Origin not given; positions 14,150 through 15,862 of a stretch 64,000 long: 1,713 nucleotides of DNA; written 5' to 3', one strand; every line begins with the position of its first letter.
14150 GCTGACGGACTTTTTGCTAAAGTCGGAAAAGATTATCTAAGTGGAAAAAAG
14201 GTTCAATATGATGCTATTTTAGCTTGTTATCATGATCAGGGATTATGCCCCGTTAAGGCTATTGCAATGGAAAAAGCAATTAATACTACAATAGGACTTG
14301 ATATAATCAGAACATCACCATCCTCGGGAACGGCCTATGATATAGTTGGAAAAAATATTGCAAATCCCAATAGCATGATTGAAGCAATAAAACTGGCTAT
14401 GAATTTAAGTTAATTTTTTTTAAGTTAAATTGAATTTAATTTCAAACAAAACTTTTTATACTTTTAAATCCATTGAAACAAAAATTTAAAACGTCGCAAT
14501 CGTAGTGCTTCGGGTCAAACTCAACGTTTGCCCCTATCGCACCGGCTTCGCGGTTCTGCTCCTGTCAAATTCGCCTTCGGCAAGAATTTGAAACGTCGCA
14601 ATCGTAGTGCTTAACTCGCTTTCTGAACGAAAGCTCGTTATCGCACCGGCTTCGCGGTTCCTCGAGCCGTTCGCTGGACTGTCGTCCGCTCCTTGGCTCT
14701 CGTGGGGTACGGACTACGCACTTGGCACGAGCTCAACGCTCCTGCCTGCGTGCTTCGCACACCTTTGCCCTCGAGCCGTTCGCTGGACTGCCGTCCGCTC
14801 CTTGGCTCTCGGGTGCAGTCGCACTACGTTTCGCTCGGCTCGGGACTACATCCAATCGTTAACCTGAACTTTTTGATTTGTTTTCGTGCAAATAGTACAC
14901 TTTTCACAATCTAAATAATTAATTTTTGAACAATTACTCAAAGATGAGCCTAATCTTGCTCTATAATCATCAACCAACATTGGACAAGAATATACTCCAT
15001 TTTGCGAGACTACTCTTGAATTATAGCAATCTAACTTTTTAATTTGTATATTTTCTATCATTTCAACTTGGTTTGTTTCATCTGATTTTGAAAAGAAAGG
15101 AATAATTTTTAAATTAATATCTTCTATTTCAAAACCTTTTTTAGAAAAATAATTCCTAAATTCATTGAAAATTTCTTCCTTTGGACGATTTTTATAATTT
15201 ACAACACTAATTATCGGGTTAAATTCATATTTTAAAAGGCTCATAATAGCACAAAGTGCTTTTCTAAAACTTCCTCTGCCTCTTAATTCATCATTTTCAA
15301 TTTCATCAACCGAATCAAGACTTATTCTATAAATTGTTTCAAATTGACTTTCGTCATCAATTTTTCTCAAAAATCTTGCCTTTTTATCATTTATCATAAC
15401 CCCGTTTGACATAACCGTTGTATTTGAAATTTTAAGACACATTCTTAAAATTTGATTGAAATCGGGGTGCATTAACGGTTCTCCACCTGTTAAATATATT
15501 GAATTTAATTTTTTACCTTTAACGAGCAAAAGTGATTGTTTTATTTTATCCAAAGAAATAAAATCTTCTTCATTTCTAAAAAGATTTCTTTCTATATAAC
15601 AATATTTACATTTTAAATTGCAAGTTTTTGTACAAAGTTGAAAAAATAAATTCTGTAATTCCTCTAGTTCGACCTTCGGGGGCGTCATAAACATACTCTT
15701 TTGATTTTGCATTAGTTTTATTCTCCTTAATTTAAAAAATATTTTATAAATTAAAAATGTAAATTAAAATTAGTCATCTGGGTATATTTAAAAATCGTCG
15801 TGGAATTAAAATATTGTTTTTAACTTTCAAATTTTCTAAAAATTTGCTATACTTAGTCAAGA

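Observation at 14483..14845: Isolated GC-rich, internally duplicated island in an AT-rich genome: candidate unclassified structured RNA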

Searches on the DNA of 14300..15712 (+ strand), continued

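Call 68: search_rna_families(sources=[L047, L048, L050, L052, L053, L054, L055, L056, L059, L060, L063, L064, L065, L066, L067, L070, L044, L024], threshold=gathering)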
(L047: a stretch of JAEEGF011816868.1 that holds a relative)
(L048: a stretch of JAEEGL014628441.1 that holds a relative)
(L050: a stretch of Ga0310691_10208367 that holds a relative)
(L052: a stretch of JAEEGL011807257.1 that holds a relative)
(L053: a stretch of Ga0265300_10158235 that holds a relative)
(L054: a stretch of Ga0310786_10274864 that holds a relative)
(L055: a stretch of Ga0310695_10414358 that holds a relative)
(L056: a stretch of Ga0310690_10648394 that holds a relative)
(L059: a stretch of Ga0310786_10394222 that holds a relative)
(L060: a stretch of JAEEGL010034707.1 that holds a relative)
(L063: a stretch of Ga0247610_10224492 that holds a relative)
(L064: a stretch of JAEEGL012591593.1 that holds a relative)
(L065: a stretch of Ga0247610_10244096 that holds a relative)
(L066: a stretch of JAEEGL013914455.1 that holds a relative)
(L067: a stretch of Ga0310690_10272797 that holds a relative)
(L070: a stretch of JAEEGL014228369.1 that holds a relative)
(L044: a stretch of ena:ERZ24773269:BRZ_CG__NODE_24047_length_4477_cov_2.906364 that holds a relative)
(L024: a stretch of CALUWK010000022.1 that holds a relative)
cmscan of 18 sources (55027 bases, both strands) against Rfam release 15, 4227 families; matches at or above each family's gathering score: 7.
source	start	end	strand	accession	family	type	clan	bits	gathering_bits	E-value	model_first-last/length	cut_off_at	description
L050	915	2121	+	RF02541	LSU_rRNA_bacteria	Gene; rRNA;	CL00112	1039.4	50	0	1-1157/2925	3'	Bacterial large subunit ribosomal RNA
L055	578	1143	+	RF02541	LSU_rRNA_bacteria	Gene; rRNA;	CL00112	433.7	50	4.2e-139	1-520/2925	3'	Bacterial large subunit ribosomal RNA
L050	1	247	+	RF00177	SSU_rRNA_bacteria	Gene; rRNA;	CL00111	251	50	6.3e-76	1287-1533/1533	5'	Bacterial small subunit ribosomal RNA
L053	1456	1527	+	RF00005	tRNA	Gene; tRNA;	CL00001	66.1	29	3.1e-12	1-71/71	no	tRNA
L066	902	974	+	RF00005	tRNA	Gene; tRNA;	CL00001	65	29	6.4e-12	1-71/71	no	tRNA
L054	1537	1791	-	RF01854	Bacteria_large_SRP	Gene;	CL00003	60.6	60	1.2e-06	1-256/256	no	Bacterial large signal recognition particle RNA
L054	1073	1154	-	RF00005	tRNA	Gene; tRNA;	CL00001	52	29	2.4e-08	1-71/71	no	tRNA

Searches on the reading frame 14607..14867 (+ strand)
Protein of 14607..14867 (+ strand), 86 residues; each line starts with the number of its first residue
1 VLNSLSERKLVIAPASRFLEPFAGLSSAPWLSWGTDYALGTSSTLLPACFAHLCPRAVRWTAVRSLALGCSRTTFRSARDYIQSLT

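Call 29: search_protein_families(library=pfam, proteins=[window:14607-14867:+], max_evalue=1)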
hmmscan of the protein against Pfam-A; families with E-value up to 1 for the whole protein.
window:14607-14867:+ (86 aa): 0 families
